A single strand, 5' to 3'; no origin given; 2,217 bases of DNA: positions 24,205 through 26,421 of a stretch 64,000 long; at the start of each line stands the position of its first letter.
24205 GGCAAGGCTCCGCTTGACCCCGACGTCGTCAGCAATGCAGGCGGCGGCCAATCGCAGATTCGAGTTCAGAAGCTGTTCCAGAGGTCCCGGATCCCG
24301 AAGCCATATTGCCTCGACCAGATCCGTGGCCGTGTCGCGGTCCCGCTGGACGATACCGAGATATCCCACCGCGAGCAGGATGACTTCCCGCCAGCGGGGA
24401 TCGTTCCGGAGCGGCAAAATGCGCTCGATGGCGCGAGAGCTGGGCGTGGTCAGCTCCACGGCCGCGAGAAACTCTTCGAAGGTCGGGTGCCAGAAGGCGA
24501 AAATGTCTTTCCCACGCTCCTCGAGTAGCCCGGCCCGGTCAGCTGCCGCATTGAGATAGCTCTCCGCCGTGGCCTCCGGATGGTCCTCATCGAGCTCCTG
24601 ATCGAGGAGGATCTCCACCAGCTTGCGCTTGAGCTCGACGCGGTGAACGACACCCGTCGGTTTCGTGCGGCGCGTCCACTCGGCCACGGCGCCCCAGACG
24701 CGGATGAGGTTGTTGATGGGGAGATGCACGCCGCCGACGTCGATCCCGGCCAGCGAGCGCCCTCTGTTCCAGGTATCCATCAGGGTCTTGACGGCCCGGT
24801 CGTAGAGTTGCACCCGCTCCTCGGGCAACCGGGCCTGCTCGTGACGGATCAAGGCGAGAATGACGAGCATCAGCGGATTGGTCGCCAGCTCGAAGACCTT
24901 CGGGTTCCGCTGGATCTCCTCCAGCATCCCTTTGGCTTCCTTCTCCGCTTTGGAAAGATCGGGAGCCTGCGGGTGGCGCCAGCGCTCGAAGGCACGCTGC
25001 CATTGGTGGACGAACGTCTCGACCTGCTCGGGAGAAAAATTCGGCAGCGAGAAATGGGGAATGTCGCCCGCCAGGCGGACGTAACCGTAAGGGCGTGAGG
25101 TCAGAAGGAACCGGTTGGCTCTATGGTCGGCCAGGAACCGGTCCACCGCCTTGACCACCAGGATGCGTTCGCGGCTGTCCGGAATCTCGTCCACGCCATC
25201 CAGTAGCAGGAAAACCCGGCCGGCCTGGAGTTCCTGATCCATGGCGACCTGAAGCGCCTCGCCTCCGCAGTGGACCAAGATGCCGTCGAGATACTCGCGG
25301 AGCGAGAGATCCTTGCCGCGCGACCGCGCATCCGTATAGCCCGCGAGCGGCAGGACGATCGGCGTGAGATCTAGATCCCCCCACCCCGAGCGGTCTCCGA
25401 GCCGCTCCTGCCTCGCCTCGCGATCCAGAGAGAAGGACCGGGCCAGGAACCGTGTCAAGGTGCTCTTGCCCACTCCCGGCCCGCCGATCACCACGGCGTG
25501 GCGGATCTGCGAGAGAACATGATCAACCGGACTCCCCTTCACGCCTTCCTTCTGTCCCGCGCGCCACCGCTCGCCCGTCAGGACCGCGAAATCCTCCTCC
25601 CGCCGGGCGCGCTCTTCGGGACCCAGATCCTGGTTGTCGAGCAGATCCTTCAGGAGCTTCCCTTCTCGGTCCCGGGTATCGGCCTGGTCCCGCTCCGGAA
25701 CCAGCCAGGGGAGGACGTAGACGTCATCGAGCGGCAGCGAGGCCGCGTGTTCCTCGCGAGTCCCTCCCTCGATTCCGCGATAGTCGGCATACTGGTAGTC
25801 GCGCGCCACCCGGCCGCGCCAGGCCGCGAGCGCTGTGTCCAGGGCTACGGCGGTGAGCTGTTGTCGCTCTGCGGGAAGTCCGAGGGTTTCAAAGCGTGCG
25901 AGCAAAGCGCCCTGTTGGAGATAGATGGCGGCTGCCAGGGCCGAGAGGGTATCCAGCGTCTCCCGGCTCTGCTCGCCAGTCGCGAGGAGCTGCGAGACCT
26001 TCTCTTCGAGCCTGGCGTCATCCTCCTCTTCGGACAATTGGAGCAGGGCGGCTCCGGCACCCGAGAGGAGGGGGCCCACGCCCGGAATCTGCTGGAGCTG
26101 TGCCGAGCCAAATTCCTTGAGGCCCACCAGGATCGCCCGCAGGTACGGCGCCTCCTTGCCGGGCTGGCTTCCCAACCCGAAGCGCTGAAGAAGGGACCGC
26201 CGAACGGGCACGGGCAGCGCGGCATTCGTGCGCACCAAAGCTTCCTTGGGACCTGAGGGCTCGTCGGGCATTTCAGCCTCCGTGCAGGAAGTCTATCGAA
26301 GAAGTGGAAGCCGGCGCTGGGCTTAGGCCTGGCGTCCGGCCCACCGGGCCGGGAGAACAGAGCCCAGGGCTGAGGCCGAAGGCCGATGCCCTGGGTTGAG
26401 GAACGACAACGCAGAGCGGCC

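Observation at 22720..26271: NACHT-HEAT STAND NTPase with an unassigned 260-aa N-terminal region and a 12-unit HEAT array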

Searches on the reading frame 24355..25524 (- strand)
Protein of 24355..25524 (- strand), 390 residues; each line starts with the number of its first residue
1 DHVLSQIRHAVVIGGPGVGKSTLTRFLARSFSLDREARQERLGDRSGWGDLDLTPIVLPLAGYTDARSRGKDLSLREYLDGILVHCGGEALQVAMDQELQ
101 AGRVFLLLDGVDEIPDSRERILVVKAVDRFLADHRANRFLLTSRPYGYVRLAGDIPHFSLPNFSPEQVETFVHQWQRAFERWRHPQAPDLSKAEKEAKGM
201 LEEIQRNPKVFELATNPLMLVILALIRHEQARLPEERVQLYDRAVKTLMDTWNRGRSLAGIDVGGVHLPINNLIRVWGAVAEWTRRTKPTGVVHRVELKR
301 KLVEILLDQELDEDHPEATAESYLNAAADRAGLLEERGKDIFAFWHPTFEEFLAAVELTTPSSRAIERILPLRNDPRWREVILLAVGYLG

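Call 46: search_solved_structures(query=window:24355-25524:-, max_evalue=1)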
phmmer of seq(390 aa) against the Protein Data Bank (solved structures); distinct sequences matched with E-value up to 1: 0.

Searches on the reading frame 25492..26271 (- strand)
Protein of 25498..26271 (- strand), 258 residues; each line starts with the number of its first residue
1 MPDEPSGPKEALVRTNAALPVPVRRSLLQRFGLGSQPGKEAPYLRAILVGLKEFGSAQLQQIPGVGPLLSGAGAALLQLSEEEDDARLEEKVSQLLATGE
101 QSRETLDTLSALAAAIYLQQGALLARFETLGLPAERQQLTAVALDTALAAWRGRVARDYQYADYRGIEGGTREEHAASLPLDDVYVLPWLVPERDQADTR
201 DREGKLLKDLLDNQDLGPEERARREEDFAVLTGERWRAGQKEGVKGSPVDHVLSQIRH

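Call 14: search_protein_representatives(protein=window:25498-26271:-)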
Query: 258 residues. Proteins with E-value up to 0.001 (for the whole library): 74; up to 1e-10: 56; up to 1e-30: 26. The best 74 are listed.
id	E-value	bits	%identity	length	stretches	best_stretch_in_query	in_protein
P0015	7.1e-68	245.2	56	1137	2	15-246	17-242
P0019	1.5e-66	240.9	51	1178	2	20-258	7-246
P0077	3.1e-56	207.1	48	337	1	24-253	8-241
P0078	8.9e-52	192.5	51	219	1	24-235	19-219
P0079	8.1e-49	182.8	48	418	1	24-239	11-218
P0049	2.2e-47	178.1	46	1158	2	22-252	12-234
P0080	6.2e-46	173.4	48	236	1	32-237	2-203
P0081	1.5e-45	172.1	47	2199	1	57-258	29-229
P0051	2.3e-45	171.5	45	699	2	24-257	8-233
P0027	9.5e-44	166.2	45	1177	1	20-258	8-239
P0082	2.2e-43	165.0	45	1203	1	51-257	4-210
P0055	5.3e-41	157.2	46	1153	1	23-258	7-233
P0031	1.2e-39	152.8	46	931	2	41-248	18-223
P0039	1.3e-39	152.7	43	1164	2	26-245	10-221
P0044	2.1e-38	148.7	45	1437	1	34-239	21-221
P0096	1.8e-17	80.1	48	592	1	145-247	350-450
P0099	4.9e-14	68.9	46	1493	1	137-257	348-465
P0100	4.1e-13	65.9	37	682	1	123-258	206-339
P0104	5.7e-11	58.9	45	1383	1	145-243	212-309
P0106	4.8e-09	52.6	35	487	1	138-238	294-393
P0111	2.7e-08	50.1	32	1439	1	144-258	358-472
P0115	2.7e-05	40.3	43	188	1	138-208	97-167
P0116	3.7e-05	39.8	36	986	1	140-240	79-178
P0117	8.5e-05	38.6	32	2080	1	142-238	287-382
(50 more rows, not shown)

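Call 19: search_solved_structures(query=A1, max_evalue=10)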
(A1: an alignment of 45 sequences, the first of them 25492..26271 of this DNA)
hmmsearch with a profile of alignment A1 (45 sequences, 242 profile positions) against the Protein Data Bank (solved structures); distinct sequences matched with E-value up to 10: 10.
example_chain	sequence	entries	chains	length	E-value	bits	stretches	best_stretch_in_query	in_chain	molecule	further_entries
6nye_A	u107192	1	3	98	0.022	17.6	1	55-117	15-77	Design construct XAX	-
1vb5_A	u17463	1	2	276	0.029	17.2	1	31-110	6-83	translation initiation factor eIF-2B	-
6nyk_A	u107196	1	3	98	0.12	15.2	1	55-118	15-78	Design construct XAX_GGDQ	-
8s7x_L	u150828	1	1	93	0.39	13.5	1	163-204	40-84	DUF2098 domain-containing protein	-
5apt_A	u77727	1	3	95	0.43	13.3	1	36-97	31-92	GENERAL CONTROL PROTEIN GCN4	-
6o0c_A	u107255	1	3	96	0.56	13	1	55-119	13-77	Design construct XAA_GVDQ mutant M4L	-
6nxm_A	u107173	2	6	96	0.56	13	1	55-119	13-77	Design construct XAA_GVDQ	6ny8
8s7v_L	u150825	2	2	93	0.57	13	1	163-204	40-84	DUF2098 domain-containing protein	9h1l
9nzg_A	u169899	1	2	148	6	9.6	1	36-117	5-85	De novo designed protein, EPIC Q51N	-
9nze_A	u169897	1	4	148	8.5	9.1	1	36-117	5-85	De novo designed protein, EPIC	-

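Call 20: search_protein_families(library=pfam, alignment_id=A1, max_evalue=1)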
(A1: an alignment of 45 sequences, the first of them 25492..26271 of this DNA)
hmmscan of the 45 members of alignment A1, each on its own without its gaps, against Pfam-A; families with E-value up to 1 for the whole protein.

A. member 1, window:25492-26271:- (260 aa): 0 families

B. families by the number of members that match (of 45 scanned): 33 families (the first 25 are shown)
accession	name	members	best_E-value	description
PF00633.29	HHH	2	0.024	Helix-hairpin-helix motif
PF18313.7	TLP1_add_C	1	0.022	Thiolase-like protein type 1 additional C-terminal domain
PF22262.2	DUF6950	1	0.023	Domain of unknown function (DUF6950)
PF00731.26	AIRC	1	0.024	AIR carboxylase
PF00170.26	bZIP_1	1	0.029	bZIP transcription factor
PF19057.6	PH_19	1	0.032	PH domain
PF09766.14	FmiP_Thoc5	1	0.033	Fms-interacting protein/Thoc5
PF14440.12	XOO_2897-deam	1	0.04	Xanthomonas XOO_2897-like deaminase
PF10410.14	DnaB_bind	1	0.046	DnaB-helicase binding domain of primase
PF18641.6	LidA_Long_CC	1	0.053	LidA long coiled-coil domain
PF25591.1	LRV_2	1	0.056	Leucine Rich Repeat Variant domain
PF10369.15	ALS_ss_C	1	0.064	Small subunit of acetolactate synthase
PF10474.15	Syndetin_C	1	0.068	Syndetin, C-terminal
PF05633.16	ROH1-like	1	0.071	Protein ROH1-like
PF18175.6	HU-CCDC81_bac_2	1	0.076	CCDC81-like prokaryotic HU domain 2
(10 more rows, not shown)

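Call 22: predict_structure(alignment_id=A1)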
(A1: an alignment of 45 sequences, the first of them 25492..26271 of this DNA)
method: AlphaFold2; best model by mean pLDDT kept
length: 260 residues; sequences in the alignment: 45
mean_pLDDT: 75.1   pTM: 0.55
mean pLDDT of the five models: 75.1, 73.8, 71.9, 71.8, 70.4
residues with pLDDT >= 90: 69; 70-90: 99; 50-70: 55; < 50: 37
segments of 3 or more residues with pLDDT < 50: 12-22, 161-168, 170-172, 174-181
pLDDT, mean of each block of 10 residues (from residue 1): 51 46 58 65 90 77 69 81 89 82 88 91 95 93 90 80 44 47 57 75 92 94 91 71 67 70
secondary structure, 60 per line:
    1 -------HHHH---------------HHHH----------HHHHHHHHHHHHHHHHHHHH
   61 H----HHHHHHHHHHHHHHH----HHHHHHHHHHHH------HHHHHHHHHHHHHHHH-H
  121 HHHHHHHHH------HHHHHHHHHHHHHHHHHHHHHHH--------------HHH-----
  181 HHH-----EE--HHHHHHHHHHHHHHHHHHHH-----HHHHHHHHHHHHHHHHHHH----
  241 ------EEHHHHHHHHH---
elements in order: H8-11 H27-30 H41-61 H66-80 H85-96 H103-118 H120-129 H136-158 H193-212 H218-236 H249-257

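Call 25: fold_search(model_id=the predicted structure, library=pdb)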
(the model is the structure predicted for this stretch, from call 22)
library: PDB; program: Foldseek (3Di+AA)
matches with E <= 10: 390; with E <= 0.001: 0
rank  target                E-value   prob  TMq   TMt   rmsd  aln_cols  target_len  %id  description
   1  5yci_B                2.3e-01  0.38  0.20  0.28  10.6       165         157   16  Ancestral myoglobin aMbWb' of Basilosaurus relative (polyphyly) (released 2018-09-19)
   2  7ruv_A                4.3e-01  0.28  0.18  0.26  13.4       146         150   10  Structure of Human ATP:Cobalamin Adenosyltransferase E193K bound to adenosylcobalamin (released 2021-11-24)
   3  9h1u_A                4.5e-01  0.44  0.18  0.28  13.3       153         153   13  Cryo-EM structure of Heterooligomeric Bacterioferritin (released 2025-10-29)
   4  8oyv_A                4.7e-01  0.25  0.15  0.19  12.3       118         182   15  De novo designed Claudin fold CLF_4 (released 2023-10-18)
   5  9ki1_0                5.2e-01  0.18  0.18  0.13  21.1       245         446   12  Baseplate structure of Escherichia phage Mu (released 2025-02-12)
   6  7ruu_C                5.7e-01  0.28  0.19  0.28  11.7       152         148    8  Structure of Human ATP:Cobalamin Adenosyltransferase R190C bound to adenosylcobalamin (released 2021-11-24)
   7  2c41_A                6.3e-01  0.18  0.17  0.25  14.5       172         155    8  X-ray structure of Dps from Thermosynechococcus elongatus (released 2006-10-11)
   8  2gs4_A                6.3e-01  0.08  0.12  0.16  15.7       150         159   10  The crystal structure of the E.coli stress protein YciF. (released 2006-10-17)
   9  3ke4_B                6.6e-01  0.25  0.19  0.26  12.4       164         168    7  Crystal structure of a PduO-Type ATP:Cob(I)alamin adenosyltransferase from Bacillus cereus (released 2010-10-20)
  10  9h1u_B                6.9e-01  0.35  0.19  0.29  13.3       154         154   13  Cryo-EM structure of Heterooligomeric Bacterioferritin (released 2025-10-29)
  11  1wvt_C                6.9e-01  0.28  0.19  0.29  11.1       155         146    9  Crystal structure of uncharacterized protein ST2180 from Sulfolobus tokodaii (released 2006-01-03)
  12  8pv9                  6.9e-01  0.25  0.18  0.26  12.7       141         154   12  Structure of DPS determined by cryoEM at 100 keV (released 2023-11-29)
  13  2qqy                  8.0e-01  0.33  0.20  0.33  13.2       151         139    9  Crystal structure of ferritin like, diiron-carboxylate proteins from Bacillus anthracis str. Ames (released 2007-08-14)
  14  2c41_F                8.0e-01  0.16  0.17  0.25  14.2       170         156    7  X-ray structure of Dps from Thermosynechococcus elongatus (released 2006-10-11)
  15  7rut_E                8.0e-01  0.16  0.17  0.21  14.0       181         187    9  Structure of Human ATP:Cobalamin Adenosyltransferase R190C bound to ATP (released 2021-11-24)
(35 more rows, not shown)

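Call 68: search_protein_families(library=pfam, proteins=[P0096, P0099, P0100, P0104, P0106, P0111, P0116, P0117, P0115], max_evalue=0.001)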
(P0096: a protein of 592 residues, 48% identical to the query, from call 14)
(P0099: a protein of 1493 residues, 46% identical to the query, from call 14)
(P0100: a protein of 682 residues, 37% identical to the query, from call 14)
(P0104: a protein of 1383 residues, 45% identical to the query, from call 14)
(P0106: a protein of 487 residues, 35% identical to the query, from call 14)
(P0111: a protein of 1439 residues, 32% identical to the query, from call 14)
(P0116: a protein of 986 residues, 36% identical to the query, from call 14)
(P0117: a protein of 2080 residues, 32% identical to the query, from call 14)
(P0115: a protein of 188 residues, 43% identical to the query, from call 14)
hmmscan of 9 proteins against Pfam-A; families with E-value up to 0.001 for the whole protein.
P0096 (592 aa): 1 family
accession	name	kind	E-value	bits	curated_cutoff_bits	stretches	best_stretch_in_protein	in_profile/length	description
PF00149.33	Metallophos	-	1e-07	33.1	21.5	1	7-252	4-191/191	Calcineurin-like phosphoesterase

P0099 (1493 aa): 5 families
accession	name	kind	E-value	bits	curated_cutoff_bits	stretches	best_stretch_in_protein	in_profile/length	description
PF05729.18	NACHT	-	4e-10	40.2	26.7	1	465-628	1-164/167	NACHT domain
PF00149.33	Metallophos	-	1.3e-08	36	21.5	1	7-254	4-190/191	Calcineurin-like phosphoesterase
PF13646.12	HEAT_2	-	0.00023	21.8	27.7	0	1217-1303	4-87/88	HEAT repeats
PF13401.12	AAA_22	-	0.00025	21.8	27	0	465-573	6-98/130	AAA domain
PF13191.12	AAA_16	-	0.00073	20.5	32.6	1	458-588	17-129/167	AAA ATPase domain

P0100 (682 aa): 4 families
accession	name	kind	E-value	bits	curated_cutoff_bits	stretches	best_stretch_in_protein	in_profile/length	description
PF05729.18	NACHT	-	2.6e-12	47.4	26.7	1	340-505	3-165/167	NACHT domain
PF24883.2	NPHP3_N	-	1.9e-05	25.3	24.8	0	340-472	25-164/164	Nephrocystin 3, N-terminal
PF13191.12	AAA_16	-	3.5e-05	24.8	32.6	1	337-443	24-145/167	AAA ATPase domain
PF20720.3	nSTAND3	-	0.00067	19.8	27.2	0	332-365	12-45/155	Novel STAND NTPase 3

P0104 (1383 aa): 8 families
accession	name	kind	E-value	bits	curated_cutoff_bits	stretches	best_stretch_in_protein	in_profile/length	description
PF05729.18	NACHT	-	5.4e-11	43.1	26.7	1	347-532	2-165/167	NACHT domain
PF24883.2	NPHP3_N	-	1.3e-05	25.9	24.8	1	343-499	20-164/164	Nephrocystin 3, N-terminal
PF13401.12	AAA_22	-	7.4e-05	23.5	27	1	348-486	8-108/130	AAA domain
PF20720.3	nSTAND3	-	7.6e-05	22.9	27.2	0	340-371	12-43/155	Novel STAND NTPase 3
PF08713.17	DNA_alkylation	-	8.3e-05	22.8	21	1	1100-1239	37-183/213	DNA alkylation repair enzyme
PF13646.12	HEAT_2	-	0.00046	20.9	27.7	0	1220-1291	8-71/88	HEAT repeats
PF13191.12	AAA_16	-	0.00067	20.6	32.6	0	339-470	17-145/167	AAA ATPase domain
PF04471.18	Mrr_cat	-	0.00072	20.1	21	0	42-140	2-95/115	Restriction endonuclease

P0106 (487 aa): 4 families
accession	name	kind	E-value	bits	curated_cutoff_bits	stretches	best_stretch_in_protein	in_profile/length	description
PF01048.26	PNP_UDP_1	-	2.7e-14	53.6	25.1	1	83-262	44-208/233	Phosphorylase superfamily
PF24389.1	ORC-CDC6-like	-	2.5e-06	27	27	1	396-471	19-91/571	ORC-CDC6-like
PF20720.3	nSTAND3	-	2.2e-05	24.6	27.2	1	407-439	12-44/155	Novel STAND NTPase 3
PF05729.18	NACHT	-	0.00034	20.9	26.7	1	413-482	1-61/167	NACHT domain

P0111 (1439 aa): 6 families
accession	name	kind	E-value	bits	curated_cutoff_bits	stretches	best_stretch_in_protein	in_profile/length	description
PF13646.12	HEAT_2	-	8.6e-24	84.1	27.7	2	1100-1175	2-73/88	HEAT repeats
PF00149.33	Metallophos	-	1e-12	49.3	21.5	1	1-253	1-190/191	Calcineurin-like phosphoesterase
PF05729.18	NACHT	-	6.2e-08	33.1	26.7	1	473-634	3-164/167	NACHT domain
PF02985.28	HEAT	-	1.7e-05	25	23.5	0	1333-1353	4-24/31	HEAT repeat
PF12850.12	Metallophos_2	-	0.00016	22.1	27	0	1-89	1-60/154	Calcineurin-like phosphoesterase superfamily domain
PF24883.2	NPHP3_N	-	0.0007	20.3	24.8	0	542-602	106-164/164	Nephrocystin 3, N-terminal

P0116 (986 aa): 2 families
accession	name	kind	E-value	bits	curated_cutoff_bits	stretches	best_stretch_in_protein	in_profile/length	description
PF05729.18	NACHT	-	3.2e-09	37.3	26.7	1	212-377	2-161/167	NACHT domain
PF20720.3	nSTAND3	-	1.3e-05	25.4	27.2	1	205-236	12-43/155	Novel STAND NTPase 3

P0117 (2080 aa): 4 families
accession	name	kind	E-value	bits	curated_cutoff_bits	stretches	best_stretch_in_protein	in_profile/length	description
PF01048.26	PNP_UDP_1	-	2.7e-13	50.3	25.1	1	19-246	3-203/233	Phosphorylase superfamily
PF13646.12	HEAT_2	-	2e-12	47.7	27.7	1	1369-1435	20-85/88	HEAT repeats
PF05729.18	NACHT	-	6.7e-07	29.7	26.7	1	404-564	3-162/167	NACHT domain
PF24883.2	NPHP3_N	-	4.2e-06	27.5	24.8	0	403-428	24-49/164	Nephrocystin 3, N-terminal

P0115 (188 aa): 0 families

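Call 73: fold_search(model_id=the predicted structure, library=viral)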
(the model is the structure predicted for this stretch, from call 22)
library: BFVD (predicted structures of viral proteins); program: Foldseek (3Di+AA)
matches with E <= 10: 386; with E <= 0.001: 0
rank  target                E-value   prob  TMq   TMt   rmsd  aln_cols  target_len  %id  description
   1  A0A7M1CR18            5.7e-02  0.35  0.16  0.14  22.9       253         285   15  (no name in the UniProt tables at hand)
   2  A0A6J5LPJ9            1.2e-01  0.33  0.17  0.13  20.1       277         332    9  J domain-containing protein [uncultured Caudovirales phage]
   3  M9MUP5                1.4e-01  0.35  0.17  0.08  12.8       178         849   14  (no name in the UniProt tables at hand)
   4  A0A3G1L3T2            1.9e-01  0.23  0.17  0.19  25.0       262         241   11  Putative RNA polymerase sigma-70 factor [Synechococcus phage S-CBWM1]
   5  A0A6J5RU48            2.5e-01  0.16  0.16  0.10  21.5       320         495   12  Uncharacterized protein [uncultured Caudovirales phage]
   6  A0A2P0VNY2            2.7e-01  0.20  0.15  0.21  12.0       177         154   11  Uncharacterized protein [Tetraselmis virus 1]
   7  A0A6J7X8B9            2.9e-01  0.33  0.16  0.23  14.3       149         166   15  Uncharacterized protein [uncultured Caudovirales phage]
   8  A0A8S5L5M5            3.1e-01  0.12  0.14  0.13  20.9       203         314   10  Uncharacterized protein [MELD virus sp.]
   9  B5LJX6                3.4e-01  0.23  0.14  0.20  14.1       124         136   12  Holin [Mycobacterium phage Rizal]
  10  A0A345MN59            3.6e-01  0.38  0.18  0.11  15.7       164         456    9  (no name in the UniProt tables at hand)
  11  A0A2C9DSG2            3.7e-01  0.28  0.20  0.15  18.1       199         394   14  Uncharacterized protein [Western grey kangaroopox virus]
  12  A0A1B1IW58            3.7e-01  0.15  0.17  0.04  21.2       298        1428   13  (no name in the UniProt tables at hand)
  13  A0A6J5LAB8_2          4.3e-01  0.23  0.19  0.08  20.0       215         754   13  ParB/Sulfiredoxin [uncultured Caudovirales phage]
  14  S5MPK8                4.8e-01  0.28  0.25  0.16  15.3       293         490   12  Uncharacterized protein [Sinorhizobium phage phiM12]
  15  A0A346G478            5.0e-01  0.16  0.21  0.15  15.1       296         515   12  (no name in the UniProt tables at hand)
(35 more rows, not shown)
